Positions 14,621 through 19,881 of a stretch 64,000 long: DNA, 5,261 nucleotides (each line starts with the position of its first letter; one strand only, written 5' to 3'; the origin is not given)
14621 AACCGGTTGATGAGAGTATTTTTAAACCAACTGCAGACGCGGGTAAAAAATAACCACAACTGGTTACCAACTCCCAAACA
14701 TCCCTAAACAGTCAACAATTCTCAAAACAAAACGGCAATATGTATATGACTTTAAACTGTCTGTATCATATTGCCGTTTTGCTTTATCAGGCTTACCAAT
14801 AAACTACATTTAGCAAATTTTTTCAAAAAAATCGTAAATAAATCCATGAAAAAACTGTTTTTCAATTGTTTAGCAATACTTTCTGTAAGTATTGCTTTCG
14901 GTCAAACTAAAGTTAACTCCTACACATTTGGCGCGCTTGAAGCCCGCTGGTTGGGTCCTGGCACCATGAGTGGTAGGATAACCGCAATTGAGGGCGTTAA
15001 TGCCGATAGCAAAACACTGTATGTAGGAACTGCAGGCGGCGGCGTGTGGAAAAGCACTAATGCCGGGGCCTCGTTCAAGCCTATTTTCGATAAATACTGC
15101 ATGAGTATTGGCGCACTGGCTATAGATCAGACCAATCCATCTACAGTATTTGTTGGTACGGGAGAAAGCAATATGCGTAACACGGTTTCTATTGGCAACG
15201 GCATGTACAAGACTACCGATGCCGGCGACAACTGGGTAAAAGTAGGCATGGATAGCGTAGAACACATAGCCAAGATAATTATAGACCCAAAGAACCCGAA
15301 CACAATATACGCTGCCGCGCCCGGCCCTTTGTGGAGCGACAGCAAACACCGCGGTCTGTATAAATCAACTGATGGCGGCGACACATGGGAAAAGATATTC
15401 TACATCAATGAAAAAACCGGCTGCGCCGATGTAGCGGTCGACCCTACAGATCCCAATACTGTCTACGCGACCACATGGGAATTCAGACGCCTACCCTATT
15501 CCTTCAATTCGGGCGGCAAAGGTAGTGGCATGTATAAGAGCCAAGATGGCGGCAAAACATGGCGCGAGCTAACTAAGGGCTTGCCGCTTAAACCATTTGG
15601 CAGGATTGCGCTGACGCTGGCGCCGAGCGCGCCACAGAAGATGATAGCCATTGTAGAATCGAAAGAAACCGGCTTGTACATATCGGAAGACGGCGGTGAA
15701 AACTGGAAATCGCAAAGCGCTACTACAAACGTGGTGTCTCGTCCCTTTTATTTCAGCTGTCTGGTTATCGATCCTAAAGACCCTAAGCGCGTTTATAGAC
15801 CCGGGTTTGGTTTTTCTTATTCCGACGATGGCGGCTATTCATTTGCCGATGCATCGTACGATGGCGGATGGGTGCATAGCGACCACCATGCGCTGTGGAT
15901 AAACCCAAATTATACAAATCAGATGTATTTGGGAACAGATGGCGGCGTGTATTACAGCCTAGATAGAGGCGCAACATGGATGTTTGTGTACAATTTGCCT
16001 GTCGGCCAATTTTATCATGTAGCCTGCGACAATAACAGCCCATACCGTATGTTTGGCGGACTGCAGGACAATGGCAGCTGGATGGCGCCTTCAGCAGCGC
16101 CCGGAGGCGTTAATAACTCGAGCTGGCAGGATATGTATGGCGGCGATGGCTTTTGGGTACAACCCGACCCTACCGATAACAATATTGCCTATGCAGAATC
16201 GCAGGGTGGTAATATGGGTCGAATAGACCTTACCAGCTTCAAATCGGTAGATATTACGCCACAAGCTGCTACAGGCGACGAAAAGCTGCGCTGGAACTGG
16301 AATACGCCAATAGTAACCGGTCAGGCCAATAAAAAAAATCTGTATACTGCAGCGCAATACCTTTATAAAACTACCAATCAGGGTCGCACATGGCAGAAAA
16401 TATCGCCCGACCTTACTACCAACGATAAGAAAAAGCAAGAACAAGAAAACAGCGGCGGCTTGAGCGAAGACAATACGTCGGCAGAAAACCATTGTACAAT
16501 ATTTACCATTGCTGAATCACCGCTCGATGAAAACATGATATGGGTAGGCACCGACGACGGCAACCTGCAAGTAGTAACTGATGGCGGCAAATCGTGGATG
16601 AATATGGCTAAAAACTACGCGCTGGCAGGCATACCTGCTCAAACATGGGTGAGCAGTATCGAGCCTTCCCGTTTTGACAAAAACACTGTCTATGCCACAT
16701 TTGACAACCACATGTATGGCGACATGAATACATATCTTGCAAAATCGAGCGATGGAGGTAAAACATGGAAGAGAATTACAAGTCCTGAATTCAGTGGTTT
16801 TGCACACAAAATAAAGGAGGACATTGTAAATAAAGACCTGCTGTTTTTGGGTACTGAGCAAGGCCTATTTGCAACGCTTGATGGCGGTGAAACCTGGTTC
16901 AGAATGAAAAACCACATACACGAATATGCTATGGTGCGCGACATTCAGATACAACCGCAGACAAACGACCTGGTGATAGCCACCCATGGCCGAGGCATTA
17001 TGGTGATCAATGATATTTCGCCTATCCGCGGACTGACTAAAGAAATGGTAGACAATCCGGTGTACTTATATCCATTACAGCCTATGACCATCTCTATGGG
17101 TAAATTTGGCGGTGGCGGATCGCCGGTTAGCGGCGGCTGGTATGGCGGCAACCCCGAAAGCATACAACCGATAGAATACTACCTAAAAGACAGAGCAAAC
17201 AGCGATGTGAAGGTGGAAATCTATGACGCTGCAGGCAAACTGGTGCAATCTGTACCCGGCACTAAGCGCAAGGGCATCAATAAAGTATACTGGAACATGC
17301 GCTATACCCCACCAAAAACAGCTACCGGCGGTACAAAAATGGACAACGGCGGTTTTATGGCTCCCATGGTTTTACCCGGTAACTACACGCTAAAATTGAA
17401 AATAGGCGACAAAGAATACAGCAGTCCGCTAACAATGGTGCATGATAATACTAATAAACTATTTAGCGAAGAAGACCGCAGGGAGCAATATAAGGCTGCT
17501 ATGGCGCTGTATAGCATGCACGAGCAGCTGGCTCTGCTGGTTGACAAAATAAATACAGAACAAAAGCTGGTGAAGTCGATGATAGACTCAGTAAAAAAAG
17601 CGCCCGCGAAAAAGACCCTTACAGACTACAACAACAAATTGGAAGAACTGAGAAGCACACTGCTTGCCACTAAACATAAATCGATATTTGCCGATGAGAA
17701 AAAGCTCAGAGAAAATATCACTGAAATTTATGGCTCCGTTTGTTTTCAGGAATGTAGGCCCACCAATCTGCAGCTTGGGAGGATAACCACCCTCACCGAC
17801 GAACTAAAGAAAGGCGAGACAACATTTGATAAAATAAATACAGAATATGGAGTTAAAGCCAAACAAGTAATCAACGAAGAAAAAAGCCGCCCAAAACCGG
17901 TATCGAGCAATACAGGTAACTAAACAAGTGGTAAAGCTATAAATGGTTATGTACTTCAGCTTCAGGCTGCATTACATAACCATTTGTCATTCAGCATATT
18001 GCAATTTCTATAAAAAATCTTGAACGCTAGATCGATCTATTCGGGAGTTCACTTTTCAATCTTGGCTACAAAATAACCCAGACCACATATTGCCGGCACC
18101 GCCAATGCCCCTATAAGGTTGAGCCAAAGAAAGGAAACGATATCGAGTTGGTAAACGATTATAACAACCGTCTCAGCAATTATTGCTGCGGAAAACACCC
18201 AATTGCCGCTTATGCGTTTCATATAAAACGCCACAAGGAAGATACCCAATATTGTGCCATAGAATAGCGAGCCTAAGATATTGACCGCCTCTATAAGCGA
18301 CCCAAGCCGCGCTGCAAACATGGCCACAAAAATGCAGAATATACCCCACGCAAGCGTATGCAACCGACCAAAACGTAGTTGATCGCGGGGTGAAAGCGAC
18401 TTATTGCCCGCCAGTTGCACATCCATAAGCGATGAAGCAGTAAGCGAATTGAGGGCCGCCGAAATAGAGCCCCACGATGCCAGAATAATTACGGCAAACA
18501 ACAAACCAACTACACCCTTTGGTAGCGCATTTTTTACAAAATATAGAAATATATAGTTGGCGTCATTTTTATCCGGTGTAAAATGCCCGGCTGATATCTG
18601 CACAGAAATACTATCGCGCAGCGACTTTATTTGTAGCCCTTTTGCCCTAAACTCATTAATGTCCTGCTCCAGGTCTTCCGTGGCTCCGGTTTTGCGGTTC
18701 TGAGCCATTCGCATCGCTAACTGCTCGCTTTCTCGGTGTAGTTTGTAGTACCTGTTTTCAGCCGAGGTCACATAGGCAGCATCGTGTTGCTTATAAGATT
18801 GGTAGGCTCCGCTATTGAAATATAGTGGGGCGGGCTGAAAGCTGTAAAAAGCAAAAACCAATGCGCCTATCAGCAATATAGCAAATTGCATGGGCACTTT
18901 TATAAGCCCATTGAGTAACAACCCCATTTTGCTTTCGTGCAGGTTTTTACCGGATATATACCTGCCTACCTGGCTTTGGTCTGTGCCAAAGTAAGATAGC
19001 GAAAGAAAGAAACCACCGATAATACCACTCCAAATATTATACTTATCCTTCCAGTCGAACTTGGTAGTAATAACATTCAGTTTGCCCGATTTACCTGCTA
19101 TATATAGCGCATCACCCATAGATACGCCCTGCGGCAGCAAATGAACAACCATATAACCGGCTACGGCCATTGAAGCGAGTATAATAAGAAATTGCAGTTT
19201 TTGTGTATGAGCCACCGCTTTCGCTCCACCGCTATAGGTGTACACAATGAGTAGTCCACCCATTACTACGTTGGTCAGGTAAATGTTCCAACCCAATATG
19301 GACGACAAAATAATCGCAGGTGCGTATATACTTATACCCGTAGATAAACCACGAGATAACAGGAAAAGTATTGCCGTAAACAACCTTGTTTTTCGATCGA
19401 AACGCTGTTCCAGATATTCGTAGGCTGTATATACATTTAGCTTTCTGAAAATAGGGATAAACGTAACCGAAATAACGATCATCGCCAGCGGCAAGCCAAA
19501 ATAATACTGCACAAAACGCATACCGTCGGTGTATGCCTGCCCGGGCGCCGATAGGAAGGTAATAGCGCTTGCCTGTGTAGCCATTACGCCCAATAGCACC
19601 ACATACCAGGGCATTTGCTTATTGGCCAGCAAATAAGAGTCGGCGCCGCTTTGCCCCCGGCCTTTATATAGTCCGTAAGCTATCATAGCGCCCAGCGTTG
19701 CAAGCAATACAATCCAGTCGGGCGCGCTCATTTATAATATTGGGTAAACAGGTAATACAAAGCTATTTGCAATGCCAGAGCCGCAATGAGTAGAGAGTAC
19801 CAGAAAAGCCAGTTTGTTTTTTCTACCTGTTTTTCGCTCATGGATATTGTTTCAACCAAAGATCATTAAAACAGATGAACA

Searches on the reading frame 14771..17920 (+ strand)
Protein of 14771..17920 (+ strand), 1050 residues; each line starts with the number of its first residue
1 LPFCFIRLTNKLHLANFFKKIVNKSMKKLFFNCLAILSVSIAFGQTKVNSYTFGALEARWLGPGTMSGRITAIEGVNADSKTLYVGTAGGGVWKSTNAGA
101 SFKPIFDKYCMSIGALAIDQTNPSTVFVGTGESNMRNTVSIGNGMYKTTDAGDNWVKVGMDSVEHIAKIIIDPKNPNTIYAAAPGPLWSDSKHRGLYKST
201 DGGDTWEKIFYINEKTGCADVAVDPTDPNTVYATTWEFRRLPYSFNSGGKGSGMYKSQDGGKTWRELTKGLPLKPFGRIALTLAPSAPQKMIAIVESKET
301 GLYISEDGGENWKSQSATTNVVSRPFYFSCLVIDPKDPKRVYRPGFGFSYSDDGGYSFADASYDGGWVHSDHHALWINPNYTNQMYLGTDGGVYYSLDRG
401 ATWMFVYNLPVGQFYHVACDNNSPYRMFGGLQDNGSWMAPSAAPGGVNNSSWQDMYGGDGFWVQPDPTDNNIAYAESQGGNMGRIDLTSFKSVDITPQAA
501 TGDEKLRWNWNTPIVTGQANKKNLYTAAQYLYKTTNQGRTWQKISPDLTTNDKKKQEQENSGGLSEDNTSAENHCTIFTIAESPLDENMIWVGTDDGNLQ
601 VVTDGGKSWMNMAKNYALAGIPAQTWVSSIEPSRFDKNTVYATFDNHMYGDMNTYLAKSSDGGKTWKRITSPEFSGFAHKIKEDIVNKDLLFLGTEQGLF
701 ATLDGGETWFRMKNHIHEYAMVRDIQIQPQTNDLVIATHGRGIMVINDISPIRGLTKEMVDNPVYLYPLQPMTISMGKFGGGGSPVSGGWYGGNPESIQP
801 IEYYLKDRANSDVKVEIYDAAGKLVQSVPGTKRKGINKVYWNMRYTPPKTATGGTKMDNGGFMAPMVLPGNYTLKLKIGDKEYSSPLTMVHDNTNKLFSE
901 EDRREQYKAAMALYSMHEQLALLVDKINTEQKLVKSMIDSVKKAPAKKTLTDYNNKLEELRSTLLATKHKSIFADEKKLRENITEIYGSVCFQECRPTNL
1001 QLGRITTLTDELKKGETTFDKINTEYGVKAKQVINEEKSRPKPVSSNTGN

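Call 61: search_protein_families(library=pfam, proteins=[window:14771-17920:+], max_evalue=0.00001)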
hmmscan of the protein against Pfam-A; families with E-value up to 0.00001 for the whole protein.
window:14771-17920:+ (1050 aa): 3 families
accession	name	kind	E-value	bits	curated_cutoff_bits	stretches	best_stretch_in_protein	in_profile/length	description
PF15902.12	Sortilin-Vps10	-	3.9e-30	105.4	33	3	196-319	3-116/446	Sortilin, neurotensin receptor 3,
PF02012.26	BNR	-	2.9e-13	48.1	27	0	197-208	1-12/12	BNR/Asp-box repeat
PF13088.12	BNR_2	-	3.6e-07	30.2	31.4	0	196-314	140-250/277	BNR repeat-like domain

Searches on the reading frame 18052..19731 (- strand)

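Call 61: search_protein_families(library=pfam, proteins=[window:18052-19731:-], max_evalue=0.00001)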
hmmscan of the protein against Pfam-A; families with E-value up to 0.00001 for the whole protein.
window:18052-19731:- (560 aa): 1 family
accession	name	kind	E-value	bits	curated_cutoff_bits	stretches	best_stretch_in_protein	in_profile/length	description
PF00474.23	SSF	-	4.3e-31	108.6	22.8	2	33-299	1-261/406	Sodium:solute symporter family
